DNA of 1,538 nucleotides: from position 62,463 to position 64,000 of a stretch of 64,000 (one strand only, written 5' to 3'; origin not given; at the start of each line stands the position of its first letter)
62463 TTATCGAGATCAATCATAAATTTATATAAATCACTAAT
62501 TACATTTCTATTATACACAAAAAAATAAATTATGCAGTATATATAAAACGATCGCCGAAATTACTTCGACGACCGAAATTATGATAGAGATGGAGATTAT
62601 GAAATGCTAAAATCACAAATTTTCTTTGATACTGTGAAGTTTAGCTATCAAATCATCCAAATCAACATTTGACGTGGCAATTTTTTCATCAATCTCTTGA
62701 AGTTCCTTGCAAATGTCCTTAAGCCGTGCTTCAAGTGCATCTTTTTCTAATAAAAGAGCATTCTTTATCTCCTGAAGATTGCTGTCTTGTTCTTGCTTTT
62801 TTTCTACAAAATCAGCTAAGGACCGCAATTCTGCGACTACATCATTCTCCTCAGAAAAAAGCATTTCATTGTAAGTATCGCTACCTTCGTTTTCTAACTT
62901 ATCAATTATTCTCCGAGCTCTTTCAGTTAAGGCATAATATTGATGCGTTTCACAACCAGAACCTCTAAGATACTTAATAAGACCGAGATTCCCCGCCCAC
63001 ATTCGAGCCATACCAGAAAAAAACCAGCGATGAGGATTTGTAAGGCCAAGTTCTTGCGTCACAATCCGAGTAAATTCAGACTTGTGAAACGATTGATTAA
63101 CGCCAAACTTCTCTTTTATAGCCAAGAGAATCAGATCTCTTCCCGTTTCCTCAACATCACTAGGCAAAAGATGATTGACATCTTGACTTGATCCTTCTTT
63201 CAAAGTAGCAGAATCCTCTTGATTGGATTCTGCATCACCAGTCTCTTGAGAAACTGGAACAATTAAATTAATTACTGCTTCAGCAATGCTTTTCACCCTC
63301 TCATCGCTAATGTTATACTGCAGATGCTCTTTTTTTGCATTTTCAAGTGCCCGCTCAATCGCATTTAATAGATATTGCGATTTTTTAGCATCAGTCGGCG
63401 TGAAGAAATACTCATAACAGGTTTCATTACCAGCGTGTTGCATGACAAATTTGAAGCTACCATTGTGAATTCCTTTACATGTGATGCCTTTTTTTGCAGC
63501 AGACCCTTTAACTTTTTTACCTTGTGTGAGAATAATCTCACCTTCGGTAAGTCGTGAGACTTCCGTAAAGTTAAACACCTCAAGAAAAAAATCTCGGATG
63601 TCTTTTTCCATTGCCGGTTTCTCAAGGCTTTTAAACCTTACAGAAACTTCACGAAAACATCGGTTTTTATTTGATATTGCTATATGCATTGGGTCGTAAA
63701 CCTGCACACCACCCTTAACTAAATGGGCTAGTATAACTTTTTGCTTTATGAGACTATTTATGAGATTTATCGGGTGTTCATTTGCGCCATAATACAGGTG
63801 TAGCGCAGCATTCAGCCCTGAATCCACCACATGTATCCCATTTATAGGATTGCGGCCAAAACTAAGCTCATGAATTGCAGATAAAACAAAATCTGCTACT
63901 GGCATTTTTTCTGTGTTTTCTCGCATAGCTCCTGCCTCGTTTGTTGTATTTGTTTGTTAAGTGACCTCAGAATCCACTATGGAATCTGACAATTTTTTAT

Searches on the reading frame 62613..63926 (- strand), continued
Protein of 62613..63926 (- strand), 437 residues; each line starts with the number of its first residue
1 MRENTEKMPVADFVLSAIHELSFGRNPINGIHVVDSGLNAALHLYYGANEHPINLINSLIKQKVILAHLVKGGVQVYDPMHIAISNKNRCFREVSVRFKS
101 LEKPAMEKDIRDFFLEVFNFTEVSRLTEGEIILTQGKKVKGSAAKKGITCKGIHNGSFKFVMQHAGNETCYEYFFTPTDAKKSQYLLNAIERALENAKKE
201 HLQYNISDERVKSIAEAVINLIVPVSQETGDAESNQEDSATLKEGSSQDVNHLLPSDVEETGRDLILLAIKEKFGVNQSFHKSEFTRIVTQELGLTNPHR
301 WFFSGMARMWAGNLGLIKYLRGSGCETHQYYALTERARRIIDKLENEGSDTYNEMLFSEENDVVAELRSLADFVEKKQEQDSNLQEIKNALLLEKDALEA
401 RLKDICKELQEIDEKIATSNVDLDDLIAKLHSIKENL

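Call 58: fold_search(model_id=the predicted structure, library=viral)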
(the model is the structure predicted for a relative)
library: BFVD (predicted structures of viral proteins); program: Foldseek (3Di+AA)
matches with E <= 10: 885; with E <= 0.001: 0
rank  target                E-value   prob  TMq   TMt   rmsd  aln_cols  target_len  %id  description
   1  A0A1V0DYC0            3.1e-03  0.87  0.15  0.12  19.6       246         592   14  Primase [Dinoroseobacter phage vB_DshS-R5C]
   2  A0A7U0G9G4            9.4e-03  1.00  0.17  0.51  11.2       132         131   12  Uncharacterized protein [Salmonella phage vB Seyj1-1]
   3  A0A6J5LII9            1.2e-02  0.99  0.18  0.21  16.7       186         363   12  Uncharacterized protein [uncultured Caudovirales phage]
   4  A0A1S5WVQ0            1.5e-02  0.97  0.16  0.40  24.8       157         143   19  (no name in the UniProt tables at hand)
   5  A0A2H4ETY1            1.9e-02  0.99  0.16  0.47  13.8       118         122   23  (no name in the UniProt tables at hand)
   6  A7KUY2                2.0e-02  0.98  0.16  0.41  10.4       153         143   14  (no name in the UniProt tables at hand)
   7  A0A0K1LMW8            2.6e-02  0.08  0.08  0.08  27.2       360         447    9  Nucleic acid-binding protein [Caulobacter phage Sansa]
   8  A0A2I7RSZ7            2.7e-02  0.98  0.15  0.35  13.7       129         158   16  (no name in the UniProt tables at hand)
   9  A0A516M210            3.2e-02  0.98  0.15  0.47  13.0       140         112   16  (no name in the UniProt tables at hand)
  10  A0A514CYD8            3.2e-02  0.72  0.14  0.25  14.1       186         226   16  (no name in the UniProt tables at hand)
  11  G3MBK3                3.6e-02  1.00  0.14  0.52   3.7        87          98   17  Gp137 [Bacillus phage G]
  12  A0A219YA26            4.7e-02  1.00  0.16  0.65   3.7        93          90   17  (no name in the UniProt tables at hand)
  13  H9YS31                6.6e-02  1.00  0.15  0.64   3.1        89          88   12  (no name in the UniProt tables at hand)
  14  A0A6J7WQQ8            6.6e-02  0.97  0.14  0.56  11.0        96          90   14  Uncharacterized protein [uncultured Caudovirales phage]
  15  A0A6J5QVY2            7.0e-02  0.14  0.09  0.15  17.6       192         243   12  Uncharacterized protein [uncultured Caudovirales phage]
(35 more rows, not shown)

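Call 64: find_related_loci(query=A4, collection=metagenome_contigs, flank=8000)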
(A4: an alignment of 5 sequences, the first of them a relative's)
Query A4 (437 aa) in metagenome_contigs; peptide patterns used: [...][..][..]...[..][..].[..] (x = any residue, [..] = any of these).
324 stretches matched a pattern; 1 encode a relative of the query (tblastn E <= 1e-3); 1 distinct loci.
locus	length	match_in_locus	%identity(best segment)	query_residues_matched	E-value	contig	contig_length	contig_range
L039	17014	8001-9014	33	13-344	8e-47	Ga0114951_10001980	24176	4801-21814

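Call 68: find_related_loci(query=A5, collection=viral_contigs, flank=5000)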
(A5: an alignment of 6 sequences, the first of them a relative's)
Query A5 (99 aa) in viral_contigs; peptide patterns used: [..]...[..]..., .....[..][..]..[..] (x = any residue, [..] = any of these).
32 stretches matched a pattern; 12 encode a relative of the query (tblastn E <= 1e-3); 12 distinct loci.
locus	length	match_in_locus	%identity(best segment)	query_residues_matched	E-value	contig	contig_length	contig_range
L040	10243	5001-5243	54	8-86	4e-24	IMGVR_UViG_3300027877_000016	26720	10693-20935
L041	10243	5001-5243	54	8-86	4e-24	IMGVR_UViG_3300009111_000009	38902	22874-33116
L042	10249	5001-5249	49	2-85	3e-21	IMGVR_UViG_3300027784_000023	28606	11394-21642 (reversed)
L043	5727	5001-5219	45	8-82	2e-20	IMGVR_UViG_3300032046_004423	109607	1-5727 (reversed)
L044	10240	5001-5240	44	7-82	7e-19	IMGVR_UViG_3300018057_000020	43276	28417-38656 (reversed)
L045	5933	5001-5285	41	8-95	2e-16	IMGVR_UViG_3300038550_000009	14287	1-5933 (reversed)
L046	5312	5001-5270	40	8-97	8e-14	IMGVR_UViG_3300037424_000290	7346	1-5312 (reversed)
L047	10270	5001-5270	42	8-97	6e-16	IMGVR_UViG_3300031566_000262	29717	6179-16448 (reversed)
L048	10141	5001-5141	38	20-66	3e-5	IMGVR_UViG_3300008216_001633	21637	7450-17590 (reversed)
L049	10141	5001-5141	38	20-66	3e-5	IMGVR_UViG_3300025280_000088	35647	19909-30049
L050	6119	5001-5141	38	20-66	3e-5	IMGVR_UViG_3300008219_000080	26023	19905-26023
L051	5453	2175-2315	38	20-66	3e-5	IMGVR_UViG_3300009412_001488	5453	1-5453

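Call 76: search_protein_families(library=pfam, proteins=[L001:1-651:-], max_evalue=0.001)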
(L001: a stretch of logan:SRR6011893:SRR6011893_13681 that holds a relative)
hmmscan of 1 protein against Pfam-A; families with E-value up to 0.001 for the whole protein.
L001:1-651:- (217 aa): 1 family
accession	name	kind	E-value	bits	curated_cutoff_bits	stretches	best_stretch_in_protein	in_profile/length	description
PF02698.23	DUF218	-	1.1e-20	74.4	27.6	1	55-190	4-130/133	DUF218 domain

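Call 77: search_protein_families(library=pfam, alignment_id=A1, max_evalue=1)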
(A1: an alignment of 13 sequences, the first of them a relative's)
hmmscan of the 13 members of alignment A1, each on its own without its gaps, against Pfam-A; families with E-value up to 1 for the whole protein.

A. member 1, P0001 (437 aa): 1 family
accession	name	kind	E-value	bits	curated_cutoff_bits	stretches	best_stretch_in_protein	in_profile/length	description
PF20859.2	RHA1_ro05818_N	-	0.033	14.6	27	0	334-376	14-51/58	Hypothetical protein RHA1_ro05818, N-terminal helical domain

B. families by the number of members that match (of 13 scanned): 18 families
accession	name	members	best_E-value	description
PF24627.1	PUMA_CC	1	0.011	PUMA coiled-coil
PF19502.5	DUF6036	1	0.024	Nucleotidyltransferase of unknown function (DUF6036)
PF20859.2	RHA1_ro05818_N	1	0.033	Hypothetical protein RHA1_ro05818, N-terminal helical domain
PF09763.15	Sec3_CC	1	0.037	Exocyst complex component Sec3, coiled-coil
PF25284.1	DUF7874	1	0.049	Family of unknown function (DUF7874)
PF07858.18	LEH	1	0.051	Limonene-1,2-epoxide hydrolase catalytic domain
PF09202.17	Rio2_N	1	0.056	Rio2, N-terminal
PF12325.13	TMF_TATA_bd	1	0.058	TATA element modulatory factor 1 TATA binding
PF03233.18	Cauli_AT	1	0.063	Aphid transmission protein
PF15233.11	SYCE1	1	0.075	Synaptonemal complex central element protein 1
PF10764.14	Gin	1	0.081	Inhibitor of sigma-G Gin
PF23644.1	YpeD-like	1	0.082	YpeD-like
PF25034.1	Spectrin_SYNE1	1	0.092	Nesprin-1, spectrin repeats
PF14257.11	DUF4349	1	0.12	Domain of unknown function (DUF4349)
PF07889.17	DUF1664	1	0.23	Protein of unknown function (DUF1664)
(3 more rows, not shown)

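Call 78: search_protein_families(library=phrogs, alignment_id=A5, max_evalue=0.01)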
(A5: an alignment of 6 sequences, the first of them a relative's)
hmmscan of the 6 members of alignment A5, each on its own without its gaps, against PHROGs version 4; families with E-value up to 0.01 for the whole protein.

A. member 1, P0019 (99 aa): 0 families

B. families by the number of members that match (of 6 scanned): 0 families

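Call 79: search_protein_families(library=padloc, alignment_id=A1, max_evalue=0.01)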
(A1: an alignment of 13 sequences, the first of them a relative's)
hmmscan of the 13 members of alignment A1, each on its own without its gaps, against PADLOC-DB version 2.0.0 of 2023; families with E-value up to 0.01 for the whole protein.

A. member 1, P0001 (437 aa): 0 families

B. families by the number of members that match (of 13 scanned): 0 families

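Call 85: search_dna_similar(query=P0001, collection=phages, mode=protein, max_evalue=0.001)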
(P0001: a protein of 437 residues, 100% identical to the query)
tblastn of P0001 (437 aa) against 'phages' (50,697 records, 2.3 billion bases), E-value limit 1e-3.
No match.

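Call 86: search_dna_similar(query=P0001, collection=plasmids, mode=protein, max_evalue=0.001)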
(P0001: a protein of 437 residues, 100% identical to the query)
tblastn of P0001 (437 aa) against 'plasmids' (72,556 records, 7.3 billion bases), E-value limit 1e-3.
No match.

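Call 87: search_dna_similar(query=P0019, collection=phages, mode=protein, max_evalue=0.01)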
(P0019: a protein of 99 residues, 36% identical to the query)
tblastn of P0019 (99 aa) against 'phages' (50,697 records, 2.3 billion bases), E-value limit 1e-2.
No match.

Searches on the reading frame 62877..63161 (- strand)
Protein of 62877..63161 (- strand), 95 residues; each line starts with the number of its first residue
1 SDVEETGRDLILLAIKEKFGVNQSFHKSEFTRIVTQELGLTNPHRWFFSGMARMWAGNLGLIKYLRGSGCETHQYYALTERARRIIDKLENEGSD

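Call 92: search_solved_structures(query=A6, max_evalue=10)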
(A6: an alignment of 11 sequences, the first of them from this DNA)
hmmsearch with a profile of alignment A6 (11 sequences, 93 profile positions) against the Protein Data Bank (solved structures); distinct sequences matched with E-value up to 10: 3.
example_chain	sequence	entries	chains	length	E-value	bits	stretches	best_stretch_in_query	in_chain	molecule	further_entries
5vjc_A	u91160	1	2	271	0.3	14.3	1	26-52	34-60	Protein mini spindles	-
9lm7_A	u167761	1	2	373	0.54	13.5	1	8-59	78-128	bvFP-Pr1-88.4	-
3hbx_A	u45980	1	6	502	0.69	13.2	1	22-82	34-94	Glutamate decarboxylase 1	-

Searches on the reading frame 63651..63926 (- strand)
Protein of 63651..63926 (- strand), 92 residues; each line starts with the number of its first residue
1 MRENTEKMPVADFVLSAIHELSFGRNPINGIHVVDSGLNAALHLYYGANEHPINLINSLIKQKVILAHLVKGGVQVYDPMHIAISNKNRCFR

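Call 53: search_solved_structures(query=A3, max_evalue=10, show_alignments=2)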
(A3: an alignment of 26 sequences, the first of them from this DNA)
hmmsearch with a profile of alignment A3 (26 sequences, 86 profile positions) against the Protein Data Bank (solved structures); distinct sequences matched with E-value up to 10: 8.
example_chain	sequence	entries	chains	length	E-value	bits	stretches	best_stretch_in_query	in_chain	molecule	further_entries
1l0o_A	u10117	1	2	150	0.096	15.7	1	26-79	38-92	Anti-sigma F factor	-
1til_A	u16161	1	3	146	0.1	15.7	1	26-79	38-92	Anti-sigma F factor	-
1th8_A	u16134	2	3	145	0.51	13.4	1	26-79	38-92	Anti-sigma F factor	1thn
3akb_A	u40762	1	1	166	0.89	12.7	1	3-23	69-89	Putative calcium binding protein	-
3aka_A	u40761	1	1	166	0.93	12.6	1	3-23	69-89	Putative calcium binding protein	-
1tid_A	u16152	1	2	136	1.2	12.2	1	25-79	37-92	Anti-sigma F factor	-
8b9x_A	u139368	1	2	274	1.5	11.9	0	47-76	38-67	DDRGK domain-containing protein 1,E3 UFM1-protein ligase 1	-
9bkc_A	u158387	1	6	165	2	11.5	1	27-51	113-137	Rid family protein PFL1385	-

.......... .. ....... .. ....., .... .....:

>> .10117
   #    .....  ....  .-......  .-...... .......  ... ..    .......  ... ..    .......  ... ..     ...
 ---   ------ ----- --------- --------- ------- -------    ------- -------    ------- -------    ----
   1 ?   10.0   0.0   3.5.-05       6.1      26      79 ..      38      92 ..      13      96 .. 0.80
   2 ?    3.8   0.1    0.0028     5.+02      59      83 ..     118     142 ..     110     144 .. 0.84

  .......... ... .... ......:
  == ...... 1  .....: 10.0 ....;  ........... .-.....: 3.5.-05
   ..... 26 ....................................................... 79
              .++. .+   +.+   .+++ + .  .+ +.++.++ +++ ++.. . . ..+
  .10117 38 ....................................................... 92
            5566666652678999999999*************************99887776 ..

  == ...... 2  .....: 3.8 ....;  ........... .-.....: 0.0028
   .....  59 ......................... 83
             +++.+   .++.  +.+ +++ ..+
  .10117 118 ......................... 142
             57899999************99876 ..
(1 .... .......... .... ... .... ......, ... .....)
